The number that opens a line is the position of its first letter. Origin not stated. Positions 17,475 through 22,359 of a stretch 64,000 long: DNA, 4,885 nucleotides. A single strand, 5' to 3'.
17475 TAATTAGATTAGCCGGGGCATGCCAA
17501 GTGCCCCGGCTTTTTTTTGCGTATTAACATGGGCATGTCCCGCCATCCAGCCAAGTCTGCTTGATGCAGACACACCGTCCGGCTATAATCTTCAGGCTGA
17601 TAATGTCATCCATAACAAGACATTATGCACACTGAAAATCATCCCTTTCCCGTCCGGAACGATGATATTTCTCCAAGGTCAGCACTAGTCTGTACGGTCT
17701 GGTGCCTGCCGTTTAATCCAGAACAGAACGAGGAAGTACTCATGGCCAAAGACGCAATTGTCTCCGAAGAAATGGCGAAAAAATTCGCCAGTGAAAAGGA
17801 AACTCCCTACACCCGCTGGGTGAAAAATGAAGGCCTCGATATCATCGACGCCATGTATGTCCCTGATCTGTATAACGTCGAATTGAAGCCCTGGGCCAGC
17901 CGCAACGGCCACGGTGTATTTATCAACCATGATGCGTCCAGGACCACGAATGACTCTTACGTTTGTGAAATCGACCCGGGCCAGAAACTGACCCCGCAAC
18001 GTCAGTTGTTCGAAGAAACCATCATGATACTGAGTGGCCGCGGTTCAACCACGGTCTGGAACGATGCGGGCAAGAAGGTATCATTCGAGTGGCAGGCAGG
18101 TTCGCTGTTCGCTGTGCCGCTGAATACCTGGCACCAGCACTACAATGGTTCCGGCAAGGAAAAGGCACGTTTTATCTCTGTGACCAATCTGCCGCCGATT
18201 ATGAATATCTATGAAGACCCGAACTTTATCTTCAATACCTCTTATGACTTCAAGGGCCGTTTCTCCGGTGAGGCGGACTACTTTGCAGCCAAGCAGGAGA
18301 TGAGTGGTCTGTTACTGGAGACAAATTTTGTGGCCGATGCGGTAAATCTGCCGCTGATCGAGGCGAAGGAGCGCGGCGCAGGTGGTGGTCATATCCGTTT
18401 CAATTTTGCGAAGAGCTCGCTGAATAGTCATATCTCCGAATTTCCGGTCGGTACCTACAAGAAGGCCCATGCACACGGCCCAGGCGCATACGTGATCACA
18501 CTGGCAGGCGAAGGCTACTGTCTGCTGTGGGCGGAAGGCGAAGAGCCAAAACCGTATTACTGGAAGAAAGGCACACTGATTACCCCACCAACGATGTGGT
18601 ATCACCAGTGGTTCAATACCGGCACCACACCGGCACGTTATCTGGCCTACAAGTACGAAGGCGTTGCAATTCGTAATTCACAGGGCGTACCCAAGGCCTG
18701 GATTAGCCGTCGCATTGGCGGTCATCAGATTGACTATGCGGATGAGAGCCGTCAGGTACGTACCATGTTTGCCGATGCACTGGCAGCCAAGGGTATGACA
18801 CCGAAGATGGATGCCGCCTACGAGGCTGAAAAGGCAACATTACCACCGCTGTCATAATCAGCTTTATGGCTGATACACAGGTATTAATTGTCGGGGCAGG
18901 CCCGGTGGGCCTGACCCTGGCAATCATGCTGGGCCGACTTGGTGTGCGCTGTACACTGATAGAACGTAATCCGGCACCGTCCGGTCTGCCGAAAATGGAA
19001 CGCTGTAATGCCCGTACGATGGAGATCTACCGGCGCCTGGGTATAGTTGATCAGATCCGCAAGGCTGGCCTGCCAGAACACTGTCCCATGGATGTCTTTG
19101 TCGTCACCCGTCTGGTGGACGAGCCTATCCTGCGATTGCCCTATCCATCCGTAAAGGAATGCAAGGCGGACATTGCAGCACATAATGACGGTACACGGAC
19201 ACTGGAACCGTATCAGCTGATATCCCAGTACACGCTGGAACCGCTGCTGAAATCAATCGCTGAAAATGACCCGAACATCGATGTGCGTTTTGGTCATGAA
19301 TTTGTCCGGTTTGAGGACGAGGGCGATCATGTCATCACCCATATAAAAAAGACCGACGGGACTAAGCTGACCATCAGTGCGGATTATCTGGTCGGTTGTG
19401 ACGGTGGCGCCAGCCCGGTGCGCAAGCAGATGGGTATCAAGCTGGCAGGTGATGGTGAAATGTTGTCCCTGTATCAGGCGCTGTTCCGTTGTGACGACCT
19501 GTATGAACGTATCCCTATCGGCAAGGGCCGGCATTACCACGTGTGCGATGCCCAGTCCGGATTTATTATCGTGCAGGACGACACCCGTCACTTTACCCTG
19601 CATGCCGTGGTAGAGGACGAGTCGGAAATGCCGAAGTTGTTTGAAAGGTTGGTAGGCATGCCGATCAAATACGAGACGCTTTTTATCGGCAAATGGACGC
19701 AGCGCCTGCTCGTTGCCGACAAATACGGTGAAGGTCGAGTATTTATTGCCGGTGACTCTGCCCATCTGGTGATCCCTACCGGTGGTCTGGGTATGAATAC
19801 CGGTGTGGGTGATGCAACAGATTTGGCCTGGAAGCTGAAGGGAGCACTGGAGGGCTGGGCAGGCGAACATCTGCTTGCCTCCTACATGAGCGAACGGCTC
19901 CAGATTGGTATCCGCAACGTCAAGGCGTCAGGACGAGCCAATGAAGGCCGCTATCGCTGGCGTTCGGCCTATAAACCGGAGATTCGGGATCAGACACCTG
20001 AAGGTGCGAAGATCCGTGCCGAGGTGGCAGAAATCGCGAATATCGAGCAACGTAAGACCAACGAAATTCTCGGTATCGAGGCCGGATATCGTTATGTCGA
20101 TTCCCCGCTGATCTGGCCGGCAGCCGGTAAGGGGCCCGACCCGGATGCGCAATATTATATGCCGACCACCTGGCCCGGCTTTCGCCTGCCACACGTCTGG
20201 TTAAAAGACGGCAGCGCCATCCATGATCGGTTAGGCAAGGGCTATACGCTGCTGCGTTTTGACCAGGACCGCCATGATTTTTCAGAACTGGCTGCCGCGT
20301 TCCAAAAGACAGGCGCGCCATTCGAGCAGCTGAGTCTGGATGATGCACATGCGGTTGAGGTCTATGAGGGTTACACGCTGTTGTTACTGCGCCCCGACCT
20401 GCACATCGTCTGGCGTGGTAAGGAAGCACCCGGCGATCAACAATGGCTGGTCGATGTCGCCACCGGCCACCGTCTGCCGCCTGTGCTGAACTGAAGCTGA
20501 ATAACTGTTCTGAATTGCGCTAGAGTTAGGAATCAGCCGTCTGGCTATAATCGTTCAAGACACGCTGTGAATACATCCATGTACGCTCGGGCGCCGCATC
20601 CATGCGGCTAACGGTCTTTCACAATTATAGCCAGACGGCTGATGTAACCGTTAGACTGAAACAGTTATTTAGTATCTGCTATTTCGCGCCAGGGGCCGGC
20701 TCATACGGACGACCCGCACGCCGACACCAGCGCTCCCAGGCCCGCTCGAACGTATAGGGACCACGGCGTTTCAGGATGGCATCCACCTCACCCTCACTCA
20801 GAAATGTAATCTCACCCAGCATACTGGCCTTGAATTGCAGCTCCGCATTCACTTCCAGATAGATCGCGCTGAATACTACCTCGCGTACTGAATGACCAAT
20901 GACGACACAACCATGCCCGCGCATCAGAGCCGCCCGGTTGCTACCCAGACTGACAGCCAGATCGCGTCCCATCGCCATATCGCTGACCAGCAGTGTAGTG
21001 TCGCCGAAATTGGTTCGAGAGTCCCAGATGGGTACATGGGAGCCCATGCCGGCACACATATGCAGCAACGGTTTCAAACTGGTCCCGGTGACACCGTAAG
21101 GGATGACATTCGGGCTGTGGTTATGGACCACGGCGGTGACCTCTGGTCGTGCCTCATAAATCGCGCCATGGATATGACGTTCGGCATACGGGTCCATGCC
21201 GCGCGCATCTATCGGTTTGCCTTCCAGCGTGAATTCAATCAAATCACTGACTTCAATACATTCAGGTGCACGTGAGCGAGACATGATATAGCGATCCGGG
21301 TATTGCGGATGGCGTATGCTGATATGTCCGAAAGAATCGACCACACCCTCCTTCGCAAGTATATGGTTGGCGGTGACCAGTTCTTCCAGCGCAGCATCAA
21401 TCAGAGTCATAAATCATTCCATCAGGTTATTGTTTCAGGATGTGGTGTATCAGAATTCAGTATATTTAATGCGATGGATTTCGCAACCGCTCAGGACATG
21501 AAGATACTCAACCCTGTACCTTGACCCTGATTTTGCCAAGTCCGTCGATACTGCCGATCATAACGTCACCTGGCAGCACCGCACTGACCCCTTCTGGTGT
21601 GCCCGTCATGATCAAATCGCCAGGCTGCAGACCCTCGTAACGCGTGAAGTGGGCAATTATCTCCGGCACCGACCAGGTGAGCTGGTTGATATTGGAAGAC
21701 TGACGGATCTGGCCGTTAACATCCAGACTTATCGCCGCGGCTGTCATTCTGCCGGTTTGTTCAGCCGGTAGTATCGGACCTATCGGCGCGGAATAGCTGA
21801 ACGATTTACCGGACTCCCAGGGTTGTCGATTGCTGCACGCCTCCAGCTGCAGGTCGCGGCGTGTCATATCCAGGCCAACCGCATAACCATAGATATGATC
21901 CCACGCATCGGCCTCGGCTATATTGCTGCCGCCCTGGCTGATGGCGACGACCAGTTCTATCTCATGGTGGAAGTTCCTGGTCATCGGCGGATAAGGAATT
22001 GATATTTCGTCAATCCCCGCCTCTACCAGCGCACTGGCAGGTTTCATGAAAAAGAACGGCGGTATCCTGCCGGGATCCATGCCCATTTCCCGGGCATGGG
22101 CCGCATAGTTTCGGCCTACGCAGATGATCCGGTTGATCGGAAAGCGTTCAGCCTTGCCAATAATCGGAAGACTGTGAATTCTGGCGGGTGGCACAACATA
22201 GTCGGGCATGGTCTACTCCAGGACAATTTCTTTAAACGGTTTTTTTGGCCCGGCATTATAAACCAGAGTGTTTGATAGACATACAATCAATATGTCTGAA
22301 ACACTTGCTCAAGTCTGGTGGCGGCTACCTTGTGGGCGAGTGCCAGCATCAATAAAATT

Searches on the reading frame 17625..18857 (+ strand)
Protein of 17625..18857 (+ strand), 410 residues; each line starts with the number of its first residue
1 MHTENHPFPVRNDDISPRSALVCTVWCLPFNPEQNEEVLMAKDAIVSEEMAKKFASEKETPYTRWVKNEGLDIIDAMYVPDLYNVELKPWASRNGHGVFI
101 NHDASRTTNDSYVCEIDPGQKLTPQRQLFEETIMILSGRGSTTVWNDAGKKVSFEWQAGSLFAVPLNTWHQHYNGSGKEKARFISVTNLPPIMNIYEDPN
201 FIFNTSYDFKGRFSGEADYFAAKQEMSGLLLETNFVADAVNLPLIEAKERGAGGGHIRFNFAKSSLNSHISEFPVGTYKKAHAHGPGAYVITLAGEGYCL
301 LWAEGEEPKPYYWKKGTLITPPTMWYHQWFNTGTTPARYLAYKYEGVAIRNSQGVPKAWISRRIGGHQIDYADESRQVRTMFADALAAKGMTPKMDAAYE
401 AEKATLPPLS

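Call 8: search_protein_families(library=pfam, proteins=[window:17625-18857:+])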
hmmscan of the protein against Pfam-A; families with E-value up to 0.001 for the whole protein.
window:17625-18857:+ (410 aa): 3 families
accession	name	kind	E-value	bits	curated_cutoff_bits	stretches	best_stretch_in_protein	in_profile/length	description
PF07883.17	Cupin_2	-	2e-12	47.1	27.2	1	113-186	2-69/70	Cupin domain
PF02041.22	Auxin_BP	-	7.1e-05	23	21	1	113-211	48-150/167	Auxin binding protein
PF00190.28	Cupin_1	-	0.00016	21.7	22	0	131-187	56-114/151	Cupin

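Call 67: search_protein_families(library=ncbifam, proteins=[window:17625-18857:+], max_evalue=0.00001)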
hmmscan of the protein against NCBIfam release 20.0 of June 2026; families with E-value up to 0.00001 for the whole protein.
window:17625-18857:+ (410 aa): 1 family
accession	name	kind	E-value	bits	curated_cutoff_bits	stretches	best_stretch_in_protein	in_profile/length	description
NF049978.1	AminoSalDhMabB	equivalog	6.4e-06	25.8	650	0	118-192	258-325/351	5-aminosalicylate 1,2-dioxygenase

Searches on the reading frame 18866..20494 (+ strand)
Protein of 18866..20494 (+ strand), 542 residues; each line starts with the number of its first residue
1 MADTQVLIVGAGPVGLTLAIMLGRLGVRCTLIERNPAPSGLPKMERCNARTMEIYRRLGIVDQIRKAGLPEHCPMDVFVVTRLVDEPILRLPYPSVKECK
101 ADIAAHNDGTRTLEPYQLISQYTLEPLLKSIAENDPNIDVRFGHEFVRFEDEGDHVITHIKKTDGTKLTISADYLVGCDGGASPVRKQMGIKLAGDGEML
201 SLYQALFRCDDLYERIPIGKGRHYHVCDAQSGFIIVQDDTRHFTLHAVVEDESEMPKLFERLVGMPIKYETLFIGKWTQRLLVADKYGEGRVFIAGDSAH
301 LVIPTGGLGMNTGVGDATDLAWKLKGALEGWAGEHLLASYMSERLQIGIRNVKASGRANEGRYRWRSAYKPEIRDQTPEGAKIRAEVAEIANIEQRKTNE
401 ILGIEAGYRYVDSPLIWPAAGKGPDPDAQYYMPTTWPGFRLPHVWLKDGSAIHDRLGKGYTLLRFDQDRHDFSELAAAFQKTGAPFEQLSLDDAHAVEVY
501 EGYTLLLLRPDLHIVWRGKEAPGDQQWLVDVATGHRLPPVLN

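Call 8: search_protein_families(library=pfam, proteins=[window:18866-20494:+])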
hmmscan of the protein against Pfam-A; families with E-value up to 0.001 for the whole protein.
window:18866-20494:+ (542 aa): 9 families
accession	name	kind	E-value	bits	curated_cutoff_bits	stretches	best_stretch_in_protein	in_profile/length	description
PF01494.25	FAD_binding_3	-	1.1e-72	245.7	22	1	3-354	1-348/349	FAD binding domain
PF21274.3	Rng_hyd_C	-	4.3e-10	40.3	27.5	1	435-528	2-96/107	Aromatic-ring hydroxylase, C-terminal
PF07992.20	Pyr_redox_2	-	1.7e-09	38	26.1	1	5-60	144-198/291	Pyridine nucleotide-disulphide oxidoreductase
PF01266.30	DAO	-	1.5e-06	28.4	27.9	1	6-39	2-35/353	FAD dependent oxidoreductase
PF00070.33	Pyr_redox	-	2.1e-06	28.6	22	1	6-46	2-40/82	Pyridine nucleotide-disulphide oxidoreductase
PF13450.12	NAD_binding_8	-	2.8e-05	24.7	21.9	1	8-40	1-33/68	NAD(P)-binding Rossmann-like domain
PF13738.12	Pyr_redox_3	-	0.00017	21.4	30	0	7-35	1-30/305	Pyridine nucleotide-disulphide oxidoreductase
PF12831.13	FAD_oxidored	-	0.00018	21.4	27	1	5-179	1-144/416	FAD dependent oxidoreductase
PF01946.23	Thi4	-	0.00094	18.9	26.2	0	2-40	16-55/235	Thi4 family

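Call 67: search_protein_families(library=ncbifam, proteins=[window:18866-20494:+], max_evalue=0.00001)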
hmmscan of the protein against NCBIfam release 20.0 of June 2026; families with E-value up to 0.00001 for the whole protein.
window:18866-20494:+ (542 aa): 55 families (the best 25 are shown)
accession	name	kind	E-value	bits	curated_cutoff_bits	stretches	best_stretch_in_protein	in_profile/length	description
NF004780.0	PRK06126.1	subfamily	2.1e-156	521.5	445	1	2-536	7-547/552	hypothetical protein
NF046069.1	AkvoneHdxseRdmE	equivalog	2.5e-66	224.6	700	1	6-526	1-509/521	aklavinone 12-hydroxylase RdmE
NF046068.1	AkvoneHdxseDnrF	equivalog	2.4e-61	208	650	1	6-463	1-439/439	aklavinone 12-hydroxylase DnrF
NF045577.1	FAD_mono_MbnF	equivalog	1.4e-58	198.8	800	1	3-531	4-522/531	methanobactin biosynthesis FAD monooxygenase MbnF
NF004832.0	PRK06184.1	subfamily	6.6e-56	190.1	476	1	3-358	6-351/506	hypothetical protein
NF006002.0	PRK08132.1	subfamily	1.7e-51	175.2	416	2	3-196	25-200/552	FAD-dependent oxidoreductase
NF004829.0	PRK06183.1-3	subfamily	1.2e-48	166.2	390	1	2-531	7-508/520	bifunctional 3-(3-hydroxy-phenyl)propionate/3-hydroxycinnamic acid hydroxylase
NF004831.0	PRK06183.1-5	equivalog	2.9e-47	161.4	546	2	120-345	108-336/568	bifunctional 3-(3-hydroxy-phenyl)propionate/3-hydroxycinnamic acid hydroxylase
NF006092.0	PRK08244.1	equivalog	1.5e-44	152.5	644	2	118-348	96-330/494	monooxygenase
NF033145.1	rif_monoox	equivalog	2.4e-38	132.2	800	1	115-349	90-328/472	rifampin monooxygenase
NF004828.0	PRK06183.1-2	equivalog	6.1e-36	123.9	853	1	2-345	11-337/568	bifunctional 3-(3-hydroxy-phenyl)propionate/3-hydroxycinnamic acid hydroxylase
NF005303.0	PRK06834.1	subfamily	1.3e-35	122.9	625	1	121-353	99-328/488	hypothetical protein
NF004827.0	PRK06183.1-1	equivalog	6.2e-30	104.1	966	1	4-345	16-343/554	bifunctional 3-(3-hydroxy-phenyl)propionate/3-hydroxycinnamic acid hydroxylase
NF006144.0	PRK08294.1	subfamily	9e-28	96.9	560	2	5-196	34-223/637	phenol 2-monooxygenase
NF004830.0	PRK06183.1-4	equivalog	6.2e-27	94.2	1135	1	3-345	18-346/617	bifunctional 3-(3-hydroxy-phenyl)propionate/3-hydroxycinnamic acid hydroxylase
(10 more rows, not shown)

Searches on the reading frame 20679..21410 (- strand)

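Call 8: search_protein_families(library=pfam, proteins=[window:20679-21410:-])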
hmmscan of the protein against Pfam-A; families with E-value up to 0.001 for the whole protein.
window:20679-21410:- (243 aa): 1 family
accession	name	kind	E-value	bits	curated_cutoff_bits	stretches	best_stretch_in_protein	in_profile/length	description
PF00596.27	Aldolase_II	-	1.5e-30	106.9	22.2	1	9-192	1-182/183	Class II Aldolase and Adducin N-terminal domain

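Call 67: search_protein_families(library=ncbifam, proteins=[window:20679-21410:-], max_evalue=0.00001)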
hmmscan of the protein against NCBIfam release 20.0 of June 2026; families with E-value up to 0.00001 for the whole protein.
window:20679-21410:- (243 aa): 18 families
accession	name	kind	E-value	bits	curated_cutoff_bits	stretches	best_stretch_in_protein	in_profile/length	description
NF004855.0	PRK06208.1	subfamily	2.1e-24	86.3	255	1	10-208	46-240/274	class II aldolase/adducin family protein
NF053537.1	DhpthDcsPhtC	equivalog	2.7e-20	72.8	200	1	12-200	5-198/232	3,4-dihydroxyphthalate decarboxylase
NF005123.0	PRK06557.1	subfamily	6.1e-20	71.8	251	1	7-215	12-215/223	L-ribulose-5-phosphate 4-epimerase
NF053831.1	RU1PAldHalo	equivalog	1.2e-18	67.4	300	1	50-216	45-203/208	ribulose-1-phosphate aldolase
NF005186.0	PRK06661.1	equivalog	1.6e-18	67.3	339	1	9-193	8-188/235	hypothetical protein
NF005484.0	PRK07090.1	equivalog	2e-16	60.1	261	1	11-206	35-224/260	aldolase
NF005451.0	PRK07044.1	subfamily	3.4e-14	52.5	207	1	10-211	25-222/256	aldolase II superfamily protein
NF005984.0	PRK08087.1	subfamily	1.5e-12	47.8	264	1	69-217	65-207/215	L-fuculose-phosphate aldolase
NF005302.0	PRK06833.1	equivalog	4.9e-12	45.8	264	1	53-218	53-209/214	L-fuculose-phosphate aldolase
NF006672.0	PRK09220.1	equivalog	2.4e-11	43.4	226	1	6-101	10-104/209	methylthioribulose 1-phosphate dehydratase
NF006208.0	PRK08333.1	equivalog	3.8e-11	43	267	1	9-194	7-182/189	aldolase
NF005068.0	PRK06486.1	equivalog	1.7e-10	40.6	269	1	14-198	38-215/262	aldolase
NF043034.1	OxoTetrPhDc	equivalog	3.1e-10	40.2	250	0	52-101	50-97/205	3-oxo-tetronate 4-phosphate decarboxylase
TIGR01086.1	fucA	equivalog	6.8e-10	39.1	400.25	1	71-218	66-207/214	L-fuculose-phosphate aldolase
TIGR03328.1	salvage_mtnB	equivalog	2.7e-09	36.8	137.05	1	26-101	17-91/194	methylthioribulose 1-phosphate dehydratase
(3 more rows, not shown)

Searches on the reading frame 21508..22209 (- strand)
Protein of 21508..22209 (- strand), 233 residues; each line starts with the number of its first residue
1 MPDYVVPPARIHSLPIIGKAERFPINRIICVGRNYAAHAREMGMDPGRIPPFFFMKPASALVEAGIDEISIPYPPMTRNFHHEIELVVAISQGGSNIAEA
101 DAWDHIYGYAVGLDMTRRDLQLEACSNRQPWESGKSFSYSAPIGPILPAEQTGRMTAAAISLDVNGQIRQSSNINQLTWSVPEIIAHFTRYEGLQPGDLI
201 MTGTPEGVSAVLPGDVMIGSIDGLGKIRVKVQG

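Call 8: search_protein_families(library=pfam, proteins=[window:21508-22209:-])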
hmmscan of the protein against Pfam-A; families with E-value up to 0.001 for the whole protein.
window:21508-22209:- (233 aa): 1 family
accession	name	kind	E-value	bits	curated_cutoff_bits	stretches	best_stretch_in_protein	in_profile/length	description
PF01557.24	FAA_hydrolase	-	2.3e-54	184.7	23.9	1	28-231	2-213/214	Fumarylacetoacetate (FAA) hydrolase C-terminal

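Call 67: search_protein_families(library=ncbifam, proteins=[window:21508-22209:-], max_evalue=0.00001)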
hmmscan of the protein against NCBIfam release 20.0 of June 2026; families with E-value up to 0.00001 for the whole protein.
window:21508-22209:- (233 aa): 6 families
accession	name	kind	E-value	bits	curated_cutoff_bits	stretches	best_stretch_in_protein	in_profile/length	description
NF007967.0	PRK10691.1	equivalog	4.9e-43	147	201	1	22-221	13-209/219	fumarylacetoacetate hydrolase family protein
TIGR02303.1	HpaG-C-term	equivalog_domain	2.6e-33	115.5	276.4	1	26-231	43-242/245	4-hydroxyphenylacetate degradation bifunctional isomerase/decarboxylase, C-terminal subunit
NF053535.1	DhyDRhmHlse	equivalog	3.2e-32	112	500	1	11-231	51-278/284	2,4-didehydro-3-deoxy-L-rhamnonate hydrolase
NF011750.0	PRK15203.1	equivalog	3.3e-29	101.9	811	1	26-229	223-420/429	4-hydroxyphenylacetate degradation bifunctional isomerase/decarboxylase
NF009399.0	PRK12764.1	equivalog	3.2e-22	79.2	444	1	26-222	22-210/501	fumarylacetoacetate hydrolase family protein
TIGR02305.1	HpaG-N-term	equivalog_domain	3.4e-20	72.4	228.65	1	50-230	29-204/205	4-hydroxyphenylacetate degradation bifunctional isomerase/decarboxylase, N-terminal subunit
